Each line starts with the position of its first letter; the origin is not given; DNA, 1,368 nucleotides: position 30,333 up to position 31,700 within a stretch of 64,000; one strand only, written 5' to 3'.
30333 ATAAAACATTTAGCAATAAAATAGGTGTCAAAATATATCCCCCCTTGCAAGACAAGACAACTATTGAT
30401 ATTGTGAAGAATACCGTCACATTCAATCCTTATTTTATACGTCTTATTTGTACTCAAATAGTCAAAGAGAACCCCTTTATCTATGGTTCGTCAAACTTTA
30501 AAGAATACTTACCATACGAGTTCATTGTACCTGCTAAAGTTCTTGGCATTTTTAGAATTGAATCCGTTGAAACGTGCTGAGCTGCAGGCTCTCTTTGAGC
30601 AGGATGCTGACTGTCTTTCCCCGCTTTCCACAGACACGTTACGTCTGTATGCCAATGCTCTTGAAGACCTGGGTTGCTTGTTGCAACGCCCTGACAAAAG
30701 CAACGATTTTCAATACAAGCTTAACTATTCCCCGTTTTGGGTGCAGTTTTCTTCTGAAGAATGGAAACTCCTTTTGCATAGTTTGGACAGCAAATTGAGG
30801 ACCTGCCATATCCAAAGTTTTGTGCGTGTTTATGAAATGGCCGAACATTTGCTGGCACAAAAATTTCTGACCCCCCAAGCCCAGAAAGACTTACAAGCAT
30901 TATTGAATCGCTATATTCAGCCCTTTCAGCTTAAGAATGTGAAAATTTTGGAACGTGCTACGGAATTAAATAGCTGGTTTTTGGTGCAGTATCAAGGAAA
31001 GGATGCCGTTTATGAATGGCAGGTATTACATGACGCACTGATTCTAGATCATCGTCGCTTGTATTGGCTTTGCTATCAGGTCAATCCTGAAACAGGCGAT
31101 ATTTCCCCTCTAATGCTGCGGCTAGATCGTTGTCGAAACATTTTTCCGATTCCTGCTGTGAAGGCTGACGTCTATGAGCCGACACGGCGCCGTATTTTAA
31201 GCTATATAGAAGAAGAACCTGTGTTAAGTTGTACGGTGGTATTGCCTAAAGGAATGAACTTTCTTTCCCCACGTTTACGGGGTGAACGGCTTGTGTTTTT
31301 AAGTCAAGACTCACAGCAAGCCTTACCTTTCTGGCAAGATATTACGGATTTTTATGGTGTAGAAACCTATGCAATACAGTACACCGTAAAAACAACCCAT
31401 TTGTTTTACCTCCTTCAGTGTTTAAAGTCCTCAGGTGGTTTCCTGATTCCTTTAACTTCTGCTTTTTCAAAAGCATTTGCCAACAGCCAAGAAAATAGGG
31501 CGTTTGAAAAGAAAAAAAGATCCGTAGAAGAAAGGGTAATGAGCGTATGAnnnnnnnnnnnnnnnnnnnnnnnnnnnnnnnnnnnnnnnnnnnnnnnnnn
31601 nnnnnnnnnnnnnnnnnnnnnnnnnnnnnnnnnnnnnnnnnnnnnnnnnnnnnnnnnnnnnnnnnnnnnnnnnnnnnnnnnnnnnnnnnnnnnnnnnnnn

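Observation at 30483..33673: Operon-like string: two translationally coupled WYL-like regulators, a small polytopic membrane protein, and a prepilin-type (pseudopilin) protein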

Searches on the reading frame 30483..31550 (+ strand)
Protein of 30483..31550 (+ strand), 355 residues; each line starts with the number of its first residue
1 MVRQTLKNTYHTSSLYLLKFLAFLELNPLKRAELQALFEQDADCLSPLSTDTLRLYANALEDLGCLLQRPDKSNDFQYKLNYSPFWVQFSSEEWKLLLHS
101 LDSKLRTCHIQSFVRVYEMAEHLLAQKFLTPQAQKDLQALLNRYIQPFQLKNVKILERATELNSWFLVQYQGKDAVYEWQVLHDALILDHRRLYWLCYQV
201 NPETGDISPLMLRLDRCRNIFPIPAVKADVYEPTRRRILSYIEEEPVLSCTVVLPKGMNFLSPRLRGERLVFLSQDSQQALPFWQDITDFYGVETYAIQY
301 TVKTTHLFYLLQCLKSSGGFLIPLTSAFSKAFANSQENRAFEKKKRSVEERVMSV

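Call 3: search_protein_families(library=pfam, proteins=[window:30483-31550:+], max_evalue=1)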
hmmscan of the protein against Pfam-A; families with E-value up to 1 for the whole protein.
window:30483-31550:+ (355 aa): 1 family
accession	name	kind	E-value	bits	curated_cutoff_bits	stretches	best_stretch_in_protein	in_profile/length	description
PF02513.24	Spin-Ssty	-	0.011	15.9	25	1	154-180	22-48/50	Spin/Ssty Family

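Call 4: search_protein_families(library=ncbifam, proteins=[window:30483-31550:+], max_evalue=1)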
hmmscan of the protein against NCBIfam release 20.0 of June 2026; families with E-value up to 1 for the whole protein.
window:30483-31550:+ (355 aa): 0 families

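Call 8: find_homologous_proteins(query=window:30483-31550:+, max_evalue=0.001)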
Query window:30483-31550:+ (355 aa): 12 proteins with E <= 0.001 among 1849 candidates.
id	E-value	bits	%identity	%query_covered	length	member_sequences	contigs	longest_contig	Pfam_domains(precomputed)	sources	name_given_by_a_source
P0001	6.4e-237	803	100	100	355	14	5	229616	-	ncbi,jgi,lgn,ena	jgi:hypothetical protein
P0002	6.3e-211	718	87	100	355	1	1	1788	-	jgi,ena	-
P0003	4.6e-194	662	81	100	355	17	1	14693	-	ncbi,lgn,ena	-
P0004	8.1e-194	661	81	100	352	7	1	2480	-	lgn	-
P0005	7.4e-190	648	79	100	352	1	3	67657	-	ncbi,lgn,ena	-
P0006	1.8e-187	641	78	100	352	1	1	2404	-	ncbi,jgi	jgi:hypothetical protein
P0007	8.2e-177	606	75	100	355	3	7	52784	-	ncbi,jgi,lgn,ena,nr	ncbi:MAG: hypothetical protein LW809_05465 [Vampirovibrionales bacterium]|jgi:hypothetical protein|n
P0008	2.4e-160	551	69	100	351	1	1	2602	-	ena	-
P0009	2.0e-123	430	56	96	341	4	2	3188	-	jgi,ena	jgi:hypothetical protein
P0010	1.1e-106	375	51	94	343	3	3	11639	-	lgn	-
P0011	7.4e-70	254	42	91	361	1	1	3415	-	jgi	jgi:hypothetical protein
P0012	9.8e-67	244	40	89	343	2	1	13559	-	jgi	-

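Call 16: search_solved_structures(query=A1, max_evalue=10)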
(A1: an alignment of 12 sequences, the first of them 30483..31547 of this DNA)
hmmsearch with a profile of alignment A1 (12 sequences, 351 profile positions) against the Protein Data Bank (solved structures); distinct sequences matched with E-value up to 10: 0.

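Call 18: find_encoding_contigs(protein=P0007, flank=8000, max_places=3)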
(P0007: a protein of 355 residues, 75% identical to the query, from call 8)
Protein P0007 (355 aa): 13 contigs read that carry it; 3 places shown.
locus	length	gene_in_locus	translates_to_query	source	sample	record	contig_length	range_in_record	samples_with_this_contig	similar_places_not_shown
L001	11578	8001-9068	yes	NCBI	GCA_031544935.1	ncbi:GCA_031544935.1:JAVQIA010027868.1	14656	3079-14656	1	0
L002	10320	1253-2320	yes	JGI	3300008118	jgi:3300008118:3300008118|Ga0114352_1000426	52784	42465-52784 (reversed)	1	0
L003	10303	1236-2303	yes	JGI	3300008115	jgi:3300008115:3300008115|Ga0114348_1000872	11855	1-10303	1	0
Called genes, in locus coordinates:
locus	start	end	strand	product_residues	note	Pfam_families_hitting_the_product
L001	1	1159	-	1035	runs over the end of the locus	-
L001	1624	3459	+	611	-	PF00587:tRNA-synt_2b, PF04073:tRNA_edit, PF03129:HGTP_anticodon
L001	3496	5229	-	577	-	PF05193:Peptidase_M16_C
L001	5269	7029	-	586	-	PF00675:Peptidase_M16, PF05193:Peptidase_M16_C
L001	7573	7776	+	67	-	-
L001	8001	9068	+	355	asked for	-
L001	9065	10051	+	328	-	-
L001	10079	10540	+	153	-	-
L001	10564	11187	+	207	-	-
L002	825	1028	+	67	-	-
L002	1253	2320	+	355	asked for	-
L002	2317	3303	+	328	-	-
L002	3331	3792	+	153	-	-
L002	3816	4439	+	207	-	-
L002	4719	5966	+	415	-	PF02469:Fasciclin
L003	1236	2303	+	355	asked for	-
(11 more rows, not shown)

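Call 19: find_encoding_contigs(protein=P0012, flank=8000, max_places=3)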
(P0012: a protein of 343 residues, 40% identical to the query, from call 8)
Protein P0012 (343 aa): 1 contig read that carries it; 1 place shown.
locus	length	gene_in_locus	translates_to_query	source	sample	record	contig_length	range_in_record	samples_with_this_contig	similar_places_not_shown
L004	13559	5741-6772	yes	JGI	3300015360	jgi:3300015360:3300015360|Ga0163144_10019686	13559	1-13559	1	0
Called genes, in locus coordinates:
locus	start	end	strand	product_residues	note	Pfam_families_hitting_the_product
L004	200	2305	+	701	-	PF02092:tRNA_synt_2f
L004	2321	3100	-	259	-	-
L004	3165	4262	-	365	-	PF00413:Peptidase_M10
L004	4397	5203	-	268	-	PF01255:Prenyltransf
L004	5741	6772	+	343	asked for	-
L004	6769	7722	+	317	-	-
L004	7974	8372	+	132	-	-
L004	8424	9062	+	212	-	-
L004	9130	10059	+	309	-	PF00149:Metallophos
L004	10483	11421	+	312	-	PF05661:DUF808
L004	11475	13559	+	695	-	?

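Call 20: find_encoding_contigs(protein=P0010, flank=8000, max_places=3)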
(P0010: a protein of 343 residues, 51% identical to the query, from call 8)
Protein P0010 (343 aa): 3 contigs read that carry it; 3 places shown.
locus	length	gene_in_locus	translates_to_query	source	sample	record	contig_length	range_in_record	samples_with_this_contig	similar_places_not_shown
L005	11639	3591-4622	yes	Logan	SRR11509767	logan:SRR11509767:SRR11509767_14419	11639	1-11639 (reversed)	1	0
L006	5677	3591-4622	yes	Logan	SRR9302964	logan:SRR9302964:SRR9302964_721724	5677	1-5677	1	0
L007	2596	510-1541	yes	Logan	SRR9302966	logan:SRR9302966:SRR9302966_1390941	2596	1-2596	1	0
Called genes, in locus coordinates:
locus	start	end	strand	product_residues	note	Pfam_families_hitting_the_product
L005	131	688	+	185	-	-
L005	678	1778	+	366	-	-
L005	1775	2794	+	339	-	PF06574:FAD_syn, PF01687:Flavokinase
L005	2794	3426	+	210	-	PF01863:YgjP-like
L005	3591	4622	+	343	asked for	-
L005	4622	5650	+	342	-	-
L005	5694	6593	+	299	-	PF00149:Metallophos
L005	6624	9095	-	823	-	-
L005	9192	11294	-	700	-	PF00771:FHIPEP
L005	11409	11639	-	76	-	?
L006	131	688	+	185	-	-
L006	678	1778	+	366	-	-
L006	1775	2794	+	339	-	PF06574:FAD_syn, PF01687:Flavokinase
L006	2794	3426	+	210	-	PF01863:YgjP-like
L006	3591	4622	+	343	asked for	-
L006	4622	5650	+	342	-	-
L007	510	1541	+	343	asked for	-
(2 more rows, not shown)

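Call 24: predict_structure(alignment_id=A1)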
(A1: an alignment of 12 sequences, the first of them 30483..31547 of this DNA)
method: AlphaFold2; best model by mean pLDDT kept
length: 355 residues; sequences in the alignment: 12
mean_pLDDT: 84.5   pTM: 0.67
mean pLDDT of the five models: 84.5, 84.1, 84.0, 83.9, 83.6
residues with pLDDT >= 90: 173; 70-90: 140; 50-70: 14; < 50: 28
segments of 3 or more residues with pLDDT < 50: 1-12, 340-355
pLDDT, mean of each block of 10 residues (from residue 1): 40 72 87 88 75 87 86 89 74 90 89 91 83 93 91 87 84 91 90 92 89 92 80 89 94 93 89 95 94 95 93 90 95 72 39 36
secondary structure, 60 per line:
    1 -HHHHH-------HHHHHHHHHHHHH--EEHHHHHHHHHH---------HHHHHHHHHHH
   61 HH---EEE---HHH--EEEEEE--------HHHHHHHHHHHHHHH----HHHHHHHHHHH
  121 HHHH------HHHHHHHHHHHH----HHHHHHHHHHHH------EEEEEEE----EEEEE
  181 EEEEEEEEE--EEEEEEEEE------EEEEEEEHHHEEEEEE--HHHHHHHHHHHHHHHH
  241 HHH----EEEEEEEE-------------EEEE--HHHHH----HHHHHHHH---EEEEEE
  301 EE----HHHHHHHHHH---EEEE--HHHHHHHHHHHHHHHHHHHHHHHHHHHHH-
elements in order: H2-6 H14-26 H31-40 H50-62 E66-68 E77-82 H91-105 H110-124 H131-142 H147-158 E165-171 E176-189 E192-200 E207-213 E217-222 H225-243 E248-255 E269-272 H275-279 H284-291 E295-302 H307-316 E320-323 H326-354
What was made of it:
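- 30483..31550 (+): Protein A (355 aa): divergent wHTH-WYL-WCX transcription factor, proposed ligand-sensing subunit. wHTH about aa 14-82, helical linker 91-158, WYL beta-domain 165-222, WCX 225-354. AF2 pLDDT 84.5 (call 24).
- The AF2 model of A has pLDDT 84.5 and the element order wHTH, linker, five-strand beta-domain, alpha/beta domain with a long C-terminal helix (call 24).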

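Call 27: fold_search(model_id=the predicted structure, library=pdb)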
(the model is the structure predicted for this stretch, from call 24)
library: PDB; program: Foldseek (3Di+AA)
matches with E <= 10: 1064; with E <= 0.001: 28
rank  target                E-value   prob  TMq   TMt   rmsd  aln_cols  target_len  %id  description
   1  9fnd_Y                6.6e-09  1.00  0.26  0.28  12.6       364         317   11  Transcriptional activator PafBC bound to mycobacterial RNA polymerase (released 2025-02-12)
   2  9fnd_X                6.3e-08  1.00  0.21  0.22  15.5       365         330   12  Transcriptional activator PafBC bound to mycobacterial RNA polymerase (released 2025-02-12)
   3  9c5g_A                7.1e-08  1.00  0.30  0.36  15.7       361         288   14  Structure of R. leguminosarum CapW bound to single-stranded DNA (released 2024-10-30)
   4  8tp8_A                7.9e-08  1.00  0.32  0.34  13.8       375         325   13  Structure of the C. crescentus WYL-activator, DriD, bound to ssDNA and cognate DNA (released 2023-11-29)
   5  9pfv_Q                1.8e-07  1.00  0.29  0.31  16.4       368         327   13  The cryo-EM structure of C. crescentus DriD-ssDNA-RNAP-Sigma73-CCNA_03891/CCNA_01149 promoter transcription activation (released 2026-02-25)
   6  8tp8_D                4.9e-07  1.00  0.33  0.34  13.7       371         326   13  Structure of the C. crescentus WYL-activator, DriD, bound to ssDNA and cognate DNA (released 2023-11-29)
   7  9pfq_Q                9.1e-07  1.00  0.29  0.31  16.4       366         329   14  The cryo-EM structure of C. crescentus DriD-ssDNA-RNAP-Sigma73-bapE promoter transcription activation complex (released 2026-02-25)
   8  6sj9_A                3.0e-06  1.00  0.19  0.14  20.3       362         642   15  Proteasome accessory factor B/C (PafBC) of Arthrobacter aurescens (released 2019-10-16)
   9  9c5g_B                4.0e-06  1.00  0.28  0.33  14.7       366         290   14  Structure of R. leguminosarum CapW bound to single-stranded DNA (released 2024-10-30)
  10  7qfz_C                1.2e-05  1.00  0.29  0.35  12.9       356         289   12  BrxR, a WYL-domain containing transcriptional regulator (released 2022-05-18)
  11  7tb6                  1.3e-05  1.00  0.28  0.34  13.5       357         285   14  Structure of S. maltophilia CapW (released 2022-01-19)
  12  6sj9_B                1.7e-05  1.00  0.19  0.13  14.0       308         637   13  Proteasome accessory factor B/C (PafBC) of Arthrobacter aurescens (released 2019-10-16)
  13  7tb5                  2.2e-05  1.00  0.26  0.33  16.6       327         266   13  Structure of P. aeruginosa PA17 CapW (released 2022-01-19)
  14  7qfz_G                2.4e-05  1.00  0.31  0.37  12.9       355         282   10  BrxR, a WYL-domain containing transcriptional regulator (released 2022-05-18)
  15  7qfz_A                3.1e-05  1.00  0.30  0.35  12.9       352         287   11  BrxR, a WYL-domain containing transcriptional regulator (released 2022-05-18)
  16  7qfz_B                4.3e-05  1.00  0.29  0.34  12.4       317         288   12  BrxR, a WYL-domain containing transcriptional regulator (released 2022-05-18)
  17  7qfz_D                5.1e-05  1.00  0.26  0.30  13.4       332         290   11  BrxR, a WYL-domain containing transcriptional regulator (released 2022-05-18)
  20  7qfz_E                2.1e-04  1.00  0.29  0.35  12.8       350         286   11  BrxR, a WYL-domain containing transcriptional regulator (released 2022-05-18)
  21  7qfz_H                2.5e-04  1.00  0.31  0.39  12.6       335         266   12  BrxR, a WYL-domain containing transcriptional regulator (released 2022-05-18)
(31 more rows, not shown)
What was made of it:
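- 30483..31550 (+): All 28 PDB matches with E<=1e-3 are WYL regulators (call 27).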

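Call 30: find_encoding_contigs(protein=P0001, flank=1000, max_places=4)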
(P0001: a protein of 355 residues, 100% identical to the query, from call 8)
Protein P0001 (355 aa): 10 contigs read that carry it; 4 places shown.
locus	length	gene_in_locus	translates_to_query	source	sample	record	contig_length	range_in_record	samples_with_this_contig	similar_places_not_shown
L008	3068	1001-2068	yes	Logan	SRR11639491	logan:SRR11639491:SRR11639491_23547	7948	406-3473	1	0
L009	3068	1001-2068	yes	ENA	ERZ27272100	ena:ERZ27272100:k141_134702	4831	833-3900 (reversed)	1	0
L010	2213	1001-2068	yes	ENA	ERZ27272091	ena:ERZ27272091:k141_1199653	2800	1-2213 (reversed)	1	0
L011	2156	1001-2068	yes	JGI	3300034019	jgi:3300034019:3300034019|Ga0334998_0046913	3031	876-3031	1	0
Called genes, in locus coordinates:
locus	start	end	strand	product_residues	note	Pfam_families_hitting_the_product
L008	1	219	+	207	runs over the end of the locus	?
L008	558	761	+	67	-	-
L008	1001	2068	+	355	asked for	-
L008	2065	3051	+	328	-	-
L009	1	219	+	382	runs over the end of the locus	?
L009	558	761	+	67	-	-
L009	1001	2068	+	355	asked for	-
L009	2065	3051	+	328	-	-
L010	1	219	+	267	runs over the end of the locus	PF13541:ChlI, PF05362:Lon_C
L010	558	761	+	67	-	-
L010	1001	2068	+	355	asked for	-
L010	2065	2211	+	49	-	?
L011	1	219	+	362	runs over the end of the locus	PF06745:ATPase (faint), PF13481:AAA_25, PF13541:ChlI, PF05362:Lon_C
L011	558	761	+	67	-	-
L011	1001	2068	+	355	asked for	-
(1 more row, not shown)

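Call 33: search_protein_families(library=pfam, alignment_id=A1, max_evalue=10)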
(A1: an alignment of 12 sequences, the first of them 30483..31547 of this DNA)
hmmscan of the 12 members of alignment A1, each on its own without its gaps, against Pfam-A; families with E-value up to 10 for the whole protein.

A. member 1, window:30483-31547:+ (355 aa): 1 family
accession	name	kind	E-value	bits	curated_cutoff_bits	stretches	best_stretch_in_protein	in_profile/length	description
PF02513.24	Spin-Ssty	-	0.011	15.9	25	1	154-180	22-48/50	Spin/Ssty Family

B. families by the number of members that match (of 12 scanned): 3 families
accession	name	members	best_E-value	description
PF02513.24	Spin-Ssty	2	0.011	Spin/Ssty Family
PF16872.10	putAbiC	2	0.064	Putative phage abortive infection protein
PF12840.13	HTH_20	1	0.13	Helix-turn-helix domain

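Call 37: search_protein_representatives(alignment_id=A1)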
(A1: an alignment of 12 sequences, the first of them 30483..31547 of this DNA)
Query: 12 sequences, 351 profile positions. Proteins with E-value up to 0.001 (for the whole library): 200; up to 1e-10: 64; up to 1e-30: 4. The best 150 are listed.
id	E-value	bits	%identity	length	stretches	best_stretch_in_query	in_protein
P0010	3.8e-158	542.7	-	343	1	1-344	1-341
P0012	2.5e-146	503.8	-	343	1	8-343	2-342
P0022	5.4e-87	308.7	-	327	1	15-333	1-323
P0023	2.5e-67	244.0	-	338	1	2-336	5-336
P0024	2.6e-26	109.1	-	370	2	9-137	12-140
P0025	3.3e-26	108.8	-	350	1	10-322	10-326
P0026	2.4e-22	96.1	-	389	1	20-318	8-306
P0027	7.7e-19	84.5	-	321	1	18-235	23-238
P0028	3.7e-18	82.3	-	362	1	3-203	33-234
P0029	4.4e-18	82.1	-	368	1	14-228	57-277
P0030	5.6e-18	81.7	-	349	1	12-229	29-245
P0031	5.5e-17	78.4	-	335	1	9-228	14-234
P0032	5.9e-17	78.3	-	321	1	19-255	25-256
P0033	5.6e-16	75.1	-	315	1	18-239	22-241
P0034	5.8e-16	75.1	-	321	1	17-228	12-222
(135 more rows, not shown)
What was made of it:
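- The family A profile finds 200 proteins with E<=1e-3 (call 37).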

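Call 39: search_protein_families(library=pfam, alignment_id=A3, max_evalue=0.01)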
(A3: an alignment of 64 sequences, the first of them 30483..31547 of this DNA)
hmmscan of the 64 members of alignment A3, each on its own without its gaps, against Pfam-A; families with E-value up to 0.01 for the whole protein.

A. member 1, window:30483-31547:+ (355 aa): 0 families

B. families by the number of members that match (of 64 scanned): 5 families
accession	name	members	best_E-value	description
PF13280.12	WYL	44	7.3e-11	WYL domain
PF25583.1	WCX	29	7.2e-09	WCX domain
PF08279.18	HTH_11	2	0.0017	HTH domain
PF14178.11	YppF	1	0.0024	YppF-like protein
PF13034.12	DUF3895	1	0.0051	Protein of unknown function (DUF3895)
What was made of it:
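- Closest known: Ordinary WYL-domain / YafY-like regulators of Melainabacteria and Vampirovibrionales. Different: Those proteins are recognised by Pfam WYL/WCX (call 39).
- Of 64 sampled, 44 carry PF13280 and 29 carry PF25583 (call 39).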
